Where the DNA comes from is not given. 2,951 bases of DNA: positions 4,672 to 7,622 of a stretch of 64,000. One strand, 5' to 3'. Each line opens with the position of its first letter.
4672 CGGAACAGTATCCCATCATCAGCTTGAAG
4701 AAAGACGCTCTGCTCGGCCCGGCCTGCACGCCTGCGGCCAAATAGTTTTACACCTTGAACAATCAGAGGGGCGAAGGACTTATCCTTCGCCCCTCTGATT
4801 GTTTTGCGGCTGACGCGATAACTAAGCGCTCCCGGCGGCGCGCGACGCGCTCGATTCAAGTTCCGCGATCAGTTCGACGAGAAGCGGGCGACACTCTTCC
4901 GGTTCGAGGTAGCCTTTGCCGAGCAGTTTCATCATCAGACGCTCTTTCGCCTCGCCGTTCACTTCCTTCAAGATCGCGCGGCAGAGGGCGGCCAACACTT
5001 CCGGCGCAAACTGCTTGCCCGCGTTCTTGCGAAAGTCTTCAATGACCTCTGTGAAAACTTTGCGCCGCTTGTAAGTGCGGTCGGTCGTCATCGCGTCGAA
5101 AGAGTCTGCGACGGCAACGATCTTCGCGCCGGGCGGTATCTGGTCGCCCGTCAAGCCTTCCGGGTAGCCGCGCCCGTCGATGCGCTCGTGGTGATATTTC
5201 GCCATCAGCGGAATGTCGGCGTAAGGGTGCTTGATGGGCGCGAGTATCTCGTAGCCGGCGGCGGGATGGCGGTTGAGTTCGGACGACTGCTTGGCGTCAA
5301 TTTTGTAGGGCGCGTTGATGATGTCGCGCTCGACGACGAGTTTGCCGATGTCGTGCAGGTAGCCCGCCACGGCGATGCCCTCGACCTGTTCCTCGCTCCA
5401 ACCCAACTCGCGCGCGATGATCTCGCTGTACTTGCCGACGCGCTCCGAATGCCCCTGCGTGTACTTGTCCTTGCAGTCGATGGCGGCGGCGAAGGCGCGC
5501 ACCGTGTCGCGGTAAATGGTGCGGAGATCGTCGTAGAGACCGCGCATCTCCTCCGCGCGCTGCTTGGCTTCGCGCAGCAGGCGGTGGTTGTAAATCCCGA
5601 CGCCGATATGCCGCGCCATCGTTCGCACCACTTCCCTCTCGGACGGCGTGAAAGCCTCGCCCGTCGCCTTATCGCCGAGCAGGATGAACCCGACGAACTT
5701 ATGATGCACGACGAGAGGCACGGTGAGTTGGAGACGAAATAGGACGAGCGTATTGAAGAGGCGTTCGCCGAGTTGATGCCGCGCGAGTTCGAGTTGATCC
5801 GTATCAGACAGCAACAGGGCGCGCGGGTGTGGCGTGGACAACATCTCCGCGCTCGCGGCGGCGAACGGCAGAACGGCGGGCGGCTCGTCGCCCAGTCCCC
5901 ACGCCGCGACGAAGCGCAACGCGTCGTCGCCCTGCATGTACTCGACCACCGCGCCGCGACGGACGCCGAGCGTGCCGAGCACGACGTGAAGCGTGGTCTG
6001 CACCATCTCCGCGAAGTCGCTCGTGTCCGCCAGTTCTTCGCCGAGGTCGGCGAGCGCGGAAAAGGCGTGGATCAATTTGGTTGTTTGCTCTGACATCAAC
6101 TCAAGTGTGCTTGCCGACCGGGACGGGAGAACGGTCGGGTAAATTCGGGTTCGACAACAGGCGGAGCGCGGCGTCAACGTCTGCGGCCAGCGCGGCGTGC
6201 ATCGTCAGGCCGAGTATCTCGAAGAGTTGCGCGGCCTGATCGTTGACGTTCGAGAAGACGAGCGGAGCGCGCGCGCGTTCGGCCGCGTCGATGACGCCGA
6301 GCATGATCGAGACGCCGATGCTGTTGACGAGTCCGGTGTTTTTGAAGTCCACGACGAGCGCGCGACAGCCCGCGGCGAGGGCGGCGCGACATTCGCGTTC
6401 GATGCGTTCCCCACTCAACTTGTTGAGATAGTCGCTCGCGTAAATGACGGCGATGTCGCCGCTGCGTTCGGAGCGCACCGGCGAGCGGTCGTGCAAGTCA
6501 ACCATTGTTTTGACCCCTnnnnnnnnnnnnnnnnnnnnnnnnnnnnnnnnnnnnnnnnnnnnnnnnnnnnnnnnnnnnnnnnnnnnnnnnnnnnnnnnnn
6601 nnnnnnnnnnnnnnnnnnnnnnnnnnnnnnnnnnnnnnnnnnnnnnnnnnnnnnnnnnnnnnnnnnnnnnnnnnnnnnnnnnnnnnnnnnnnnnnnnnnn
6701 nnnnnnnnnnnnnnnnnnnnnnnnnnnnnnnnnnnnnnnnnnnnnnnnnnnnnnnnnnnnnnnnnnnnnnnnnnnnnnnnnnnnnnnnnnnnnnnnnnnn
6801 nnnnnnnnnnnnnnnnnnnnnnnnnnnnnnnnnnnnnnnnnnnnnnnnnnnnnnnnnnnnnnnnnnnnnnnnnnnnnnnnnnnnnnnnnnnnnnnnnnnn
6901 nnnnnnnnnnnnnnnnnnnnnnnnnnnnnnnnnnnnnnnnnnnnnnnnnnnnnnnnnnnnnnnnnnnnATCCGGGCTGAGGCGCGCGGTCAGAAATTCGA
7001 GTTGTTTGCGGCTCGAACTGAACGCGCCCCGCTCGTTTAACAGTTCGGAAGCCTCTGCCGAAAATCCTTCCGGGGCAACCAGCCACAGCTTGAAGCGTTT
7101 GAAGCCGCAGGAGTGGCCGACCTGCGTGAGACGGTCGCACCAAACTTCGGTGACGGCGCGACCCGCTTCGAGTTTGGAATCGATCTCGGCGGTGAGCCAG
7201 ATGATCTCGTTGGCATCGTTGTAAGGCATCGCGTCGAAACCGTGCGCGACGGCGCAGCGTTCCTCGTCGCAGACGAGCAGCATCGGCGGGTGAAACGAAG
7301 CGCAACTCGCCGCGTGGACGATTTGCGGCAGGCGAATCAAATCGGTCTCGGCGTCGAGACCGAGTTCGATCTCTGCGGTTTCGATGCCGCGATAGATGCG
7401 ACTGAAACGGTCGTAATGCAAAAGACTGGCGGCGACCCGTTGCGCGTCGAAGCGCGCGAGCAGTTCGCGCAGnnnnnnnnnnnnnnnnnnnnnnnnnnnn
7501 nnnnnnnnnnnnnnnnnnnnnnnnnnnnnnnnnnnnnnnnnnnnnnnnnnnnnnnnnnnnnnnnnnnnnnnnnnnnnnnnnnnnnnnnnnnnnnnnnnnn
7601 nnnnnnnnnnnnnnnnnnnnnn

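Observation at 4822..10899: Partner-switching module (RsbW-type kinase plus STAS antagonist) embedded between a diguanylate cyclase and an HD-GYP phosphodiesterase, with no sigma factor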

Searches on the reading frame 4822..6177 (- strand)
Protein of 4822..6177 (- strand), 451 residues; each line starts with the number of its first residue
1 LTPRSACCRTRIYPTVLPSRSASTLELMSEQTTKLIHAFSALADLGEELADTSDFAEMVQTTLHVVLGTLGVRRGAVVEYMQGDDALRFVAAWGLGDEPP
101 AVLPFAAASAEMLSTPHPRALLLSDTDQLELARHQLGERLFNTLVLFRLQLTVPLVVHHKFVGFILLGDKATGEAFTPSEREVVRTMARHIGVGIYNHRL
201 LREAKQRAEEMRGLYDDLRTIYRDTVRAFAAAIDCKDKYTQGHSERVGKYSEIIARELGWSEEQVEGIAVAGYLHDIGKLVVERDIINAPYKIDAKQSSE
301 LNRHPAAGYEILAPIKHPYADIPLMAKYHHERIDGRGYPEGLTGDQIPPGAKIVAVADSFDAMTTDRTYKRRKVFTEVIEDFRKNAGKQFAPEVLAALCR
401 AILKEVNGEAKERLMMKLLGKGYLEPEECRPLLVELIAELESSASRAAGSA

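Call 4: search_protein_families(library=pfam, proteins=[window:4822-6177:-], max_evalue=0.01)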
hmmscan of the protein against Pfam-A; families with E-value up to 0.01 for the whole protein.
window:4822-6177:- (451 aa): 6 families
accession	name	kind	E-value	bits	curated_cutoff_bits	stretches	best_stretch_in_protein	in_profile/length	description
PF13487.12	HD_5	-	2.7e-33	115.5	27.2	1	229-394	3-170/170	HD domain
PF01966.28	HD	-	1.3e-19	71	22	1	242-363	3-116/116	HD domain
PF13492.12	GAF_3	-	1.6e-09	38.7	27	1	55-195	2-127/129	GAF domain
PF01590.32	GAF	-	1.9e-07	32.1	22.4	1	55-194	2-132/133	GAF domain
PF13185.12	GAF_2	-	1e-05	26.2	28.6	1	53-195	2-135/136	GAF domain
PF08668.18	HDOD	-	8.7e-05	22.5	22.9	1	242-300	97-153/196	HDOD domain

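Call 5: search_protein_families(library=ncbifam, proteins=[window:4822-6177:-], max_evalue=0.01)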
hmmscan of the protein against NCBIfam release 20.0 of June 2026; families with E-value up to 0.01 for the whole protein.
window:4822-6177:- (451 aa): 6 families
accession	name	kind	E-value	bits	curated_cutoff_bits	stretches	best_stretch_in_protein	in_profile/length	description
NF053512.1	nitric_RR_NosR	exception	2.3e-39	135.6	400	1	203-412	155-364/422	response regulator c-di-GMP phosphodiesterase, NosR family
NF041606.1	dguan_cyc_DgcA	equivalog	8.4e-06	24.9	370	1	138-204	111-178/340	diguanylate cyclase DgcA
TIGR00277.1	HDIG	domain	1.5e-05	24.8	27.6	1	242-318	7-71/84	HDIG domain-containing metalloprotein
TIGR02578.2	cas_TM1811_Csm1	equivalog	0.00023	20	170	1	267-371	3-85/753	type III-A CRISPR-associated protein Cas10/Csm1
TIGR01596.1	cas3_HD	equivalog_domain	0.00064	19.8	43.45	1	243-280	4-45/178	CRISPR-associated endonuclease Cas3''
TIGR02621.3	cas3_GSU0051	exception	0.00097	18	400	1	241-279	672-710/854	type I-G CRISPR-associated helicase/endonuclease Cas3g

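Call 52: search_solved_structures(query=window:4822-6096:-, max_evalue=0.00001, show_alignments=1)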
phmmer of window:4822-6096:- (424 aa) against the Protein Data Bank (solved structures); distinct sequences matched with E-value up to 0.00001: 5.
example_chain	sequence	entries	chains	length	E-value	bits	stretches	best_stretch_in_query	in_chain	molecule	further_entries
5z7c_A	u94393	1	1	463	5.1e-33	117.8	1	198-375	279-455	3'3'-cGAMP-specific phosphodiesterase 3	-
4mcw_A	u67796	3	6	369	2.1e-31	112.4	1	134-367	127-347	Metal dependent phosphohydrolase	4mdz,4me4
9rbz_A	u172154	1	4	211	5e-22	81.6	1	191-378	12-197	HD domain/sensory box protein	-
4r8z_A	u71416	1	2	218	5.8e-22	81.3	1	196-372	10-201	Cyclic di-GMP phosphodiesterase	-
9rc0_A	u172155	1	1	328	1.1e-21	80.4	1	187-378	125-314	HD domain/sensory box protein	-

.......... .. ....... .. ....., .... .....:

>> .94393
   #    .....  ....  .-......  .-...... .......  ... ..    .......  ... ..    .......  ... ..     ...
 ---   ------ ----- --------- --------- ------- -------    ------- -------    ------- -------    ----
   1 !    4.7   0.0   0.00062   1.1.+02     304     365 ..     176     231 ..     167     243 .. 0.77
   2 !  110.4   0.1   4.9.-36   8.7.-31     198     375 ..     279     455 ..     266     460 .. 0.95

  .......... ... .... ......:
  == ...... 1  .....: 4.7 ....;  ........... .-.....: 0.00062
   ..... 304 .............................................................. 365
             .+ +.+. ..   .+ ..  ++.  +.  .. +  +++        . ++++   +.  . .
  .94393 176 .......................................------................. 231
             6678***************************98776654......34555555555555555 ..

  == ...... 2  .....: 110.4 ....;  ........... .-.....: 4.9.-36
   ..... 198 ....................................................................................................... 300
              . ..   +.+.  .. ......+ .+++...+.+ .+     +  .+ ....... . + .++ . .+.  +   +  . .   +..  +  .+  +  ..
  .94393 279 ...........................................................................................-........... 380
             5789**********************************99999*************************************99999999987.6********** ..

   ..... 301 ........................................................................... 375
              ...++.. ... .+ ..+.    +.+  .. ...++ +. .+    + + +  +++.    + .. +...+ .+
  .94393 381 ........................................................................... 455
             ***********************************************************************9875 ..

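Call 55: search_protein_families(library=padloc, proteins=[window:4822-6096:-], max_evalue=0.001)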
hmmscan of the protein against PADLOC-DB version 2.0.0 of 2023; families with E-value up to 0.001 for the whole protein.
window:4822-6096:- (424 aa): 6 families
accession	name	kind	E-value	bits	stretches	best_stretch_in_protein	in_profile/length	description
PDLC01254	Cas3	-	8.5e-06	24.1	1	214-310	10-95/164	CAS-I; effector_G3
PDLC01769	Cas3g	-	2.9e-05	20.9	1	212-252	658-698/836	-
PDLC01293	Cas10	-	9.2e-05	19.5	1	241-363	1-101/577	CAS-III; effector_LS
PDLC00940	Cas3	-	0.00015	20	1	216-253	4-45/178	CRISPR-associated endonuclease Cas3-HD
PDLC01378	Cas3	-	0.00035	19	1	221-254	17-51/174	CAS-I; effector_G3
PDLC00939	Cas3g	-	0.00046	16.4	1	209-252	688-731/864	"CRISPR-associated helicase Cas3, subtype Dpsyc"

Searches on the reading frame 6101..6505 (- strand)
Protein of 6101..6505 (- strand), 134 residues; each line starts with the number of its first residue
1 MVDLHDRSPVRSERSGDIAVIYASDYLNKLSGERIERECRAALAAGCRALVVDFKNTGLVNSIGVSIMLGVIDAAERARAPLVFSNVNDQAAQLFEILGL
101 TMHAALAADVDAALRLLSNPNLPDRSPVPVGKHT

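Call 4: search_protein_families(library=pfam, proteins=[window:6101-6505:-], max_evalue=0.01)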
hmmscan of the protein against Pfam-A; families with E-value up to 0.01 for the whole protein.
window:6101-6505:- (134 aa): 2 families
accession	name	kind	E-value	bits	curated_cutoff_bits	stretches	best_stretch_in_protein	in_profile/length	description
PF01740.26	STAS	-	6.5e-08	32.7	22.6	1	13-111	5-104/106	STAS domain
PF13466.11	STAS_2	-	1.2e-06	29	29.2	1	34-100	14-79/80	STAS domain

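Call 5: search_protein_families(library=ncbifam, proteins=[window:6101-6505:-], max_evalue=0.01)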
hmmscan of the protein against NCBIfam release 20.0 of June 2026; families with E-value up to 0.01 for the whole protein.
window:6101-6505:- (134 aa): 2 families
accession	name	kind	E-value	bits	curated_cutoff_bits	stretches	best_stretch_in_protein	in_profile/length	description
TIGR00377.1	ant_ant_sig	superfamily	5.7e-06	26.2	53.45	1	11-105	6-101/108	anti-sigma factor antagonist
TIGR02886.1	spore_II_AA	equivalog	5.9e-05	23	114.75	1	17-111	8-103/106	anti-sigma F factor antagonist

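Call 19: search_solved_structures(query=window:6101-6505:-, max_evalue=1, show_alignments=3)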
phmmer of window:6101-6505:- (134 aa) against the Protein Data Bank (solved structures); distinct sequences matched with E-value up to 1: 6.
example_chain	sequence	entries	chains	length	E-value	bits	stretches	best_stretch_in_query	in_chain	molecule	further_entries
4hyl_A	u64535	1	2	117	0.0017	21.7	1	10-119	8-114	Stage II sporulation protein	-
6m36_B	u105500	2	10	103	0.17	15.3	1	35-101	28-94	Anti-sigma-B factor antagonist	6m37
4j8l_A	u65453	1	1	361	0.28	14.6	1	43-124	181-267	Uncharacterized protein YhfS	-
1th8_B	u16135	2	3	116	0.36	14.2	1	15-117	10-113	Anti-sigma F factor antagonist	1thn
7ch8_K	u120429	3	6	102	0.52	13.7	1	14-96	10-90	STAS domain-containing protein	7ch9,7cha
1tid_B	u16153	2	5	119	0.84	13.1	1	13-117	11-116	Anti-sigma F factor antagonist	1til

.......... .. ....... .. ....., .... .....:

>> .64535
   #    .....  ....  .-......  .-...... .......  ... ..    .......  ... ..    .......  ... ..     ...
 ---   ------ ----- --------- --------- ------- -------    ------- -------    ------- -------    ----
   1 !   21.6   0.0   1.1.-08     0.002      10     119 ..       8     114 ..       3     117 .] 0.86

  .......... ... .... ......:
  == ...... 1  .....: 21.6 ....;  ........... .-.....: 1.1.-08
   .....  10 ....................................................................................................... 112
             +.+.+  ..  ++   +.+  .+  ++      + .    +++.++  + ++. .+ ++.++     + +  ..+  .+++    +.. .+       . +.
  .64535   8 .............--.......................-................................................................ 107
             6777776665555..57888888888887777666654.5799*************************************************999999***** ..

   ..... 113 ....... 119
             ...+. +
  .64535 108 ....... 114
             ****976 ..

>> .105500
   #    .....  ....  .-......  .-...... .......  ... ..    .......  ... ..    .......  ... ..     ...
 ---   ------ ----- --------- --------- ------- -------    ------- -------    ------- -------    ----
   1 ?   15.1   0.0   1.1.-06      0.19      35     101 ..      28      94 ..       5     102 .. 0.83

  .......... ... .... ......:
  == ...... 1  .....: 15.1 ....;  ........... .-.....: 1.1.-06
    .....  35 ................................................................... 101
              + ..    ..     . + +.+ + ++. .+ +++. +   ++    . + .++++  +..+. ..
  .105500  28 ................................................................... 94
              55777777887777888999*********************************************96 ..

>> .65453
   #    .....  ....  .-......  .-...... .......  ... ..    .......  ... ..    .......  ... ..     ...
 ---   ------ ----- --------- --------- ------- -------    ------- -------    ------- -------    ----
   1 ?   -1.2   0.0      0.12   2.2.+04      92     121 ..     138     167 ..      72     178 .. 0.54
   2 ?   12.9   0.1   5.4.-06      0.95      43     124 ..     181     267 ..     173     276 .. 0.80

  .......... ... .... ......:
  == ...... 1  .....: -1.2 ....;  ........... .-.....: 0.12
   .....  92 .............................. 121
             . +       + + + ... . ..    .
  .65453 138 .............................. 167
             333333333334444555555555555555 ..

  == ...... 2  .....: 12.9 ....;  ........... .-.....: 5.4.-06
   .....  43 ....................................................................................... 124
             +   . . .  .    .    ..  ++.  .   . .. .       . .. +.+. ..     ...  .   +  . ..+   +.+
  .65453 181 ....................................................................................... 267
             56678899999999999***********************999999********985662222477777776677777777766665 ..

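Call 55: search_protein_families(library=padloc, proteins=[window:6101-6505:-], max_evalue=0.001)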
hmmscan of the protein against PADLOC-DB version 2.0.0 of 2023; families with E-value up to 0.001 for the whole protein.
window:6101-6505:- (134 aa): 0 families

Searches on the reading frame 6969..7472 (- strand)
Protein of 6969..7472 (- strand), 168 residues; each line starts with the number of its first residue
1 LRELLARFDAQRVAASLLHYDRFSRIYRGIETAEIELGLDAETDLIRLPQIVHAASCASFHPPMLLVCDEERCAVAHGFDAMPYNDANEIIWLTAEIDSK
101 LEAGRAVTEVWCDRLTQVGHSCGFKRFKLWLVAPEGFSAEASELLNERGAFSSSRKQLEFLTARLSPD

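Call 54: search_protein_families(library=pfam, proteins=[window:6969-7472:-], max_evalue=1)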
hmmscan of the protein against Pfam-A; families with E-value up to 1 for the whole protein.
seq(168 aa): 1 family
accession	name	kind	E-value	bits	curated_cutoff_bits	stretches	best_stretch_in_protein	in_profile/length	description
PF18588.6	WcbI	-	0.16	12.1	29.2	1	10-88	45-114/205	Polysaccharide biosynthesis enzyme WcbI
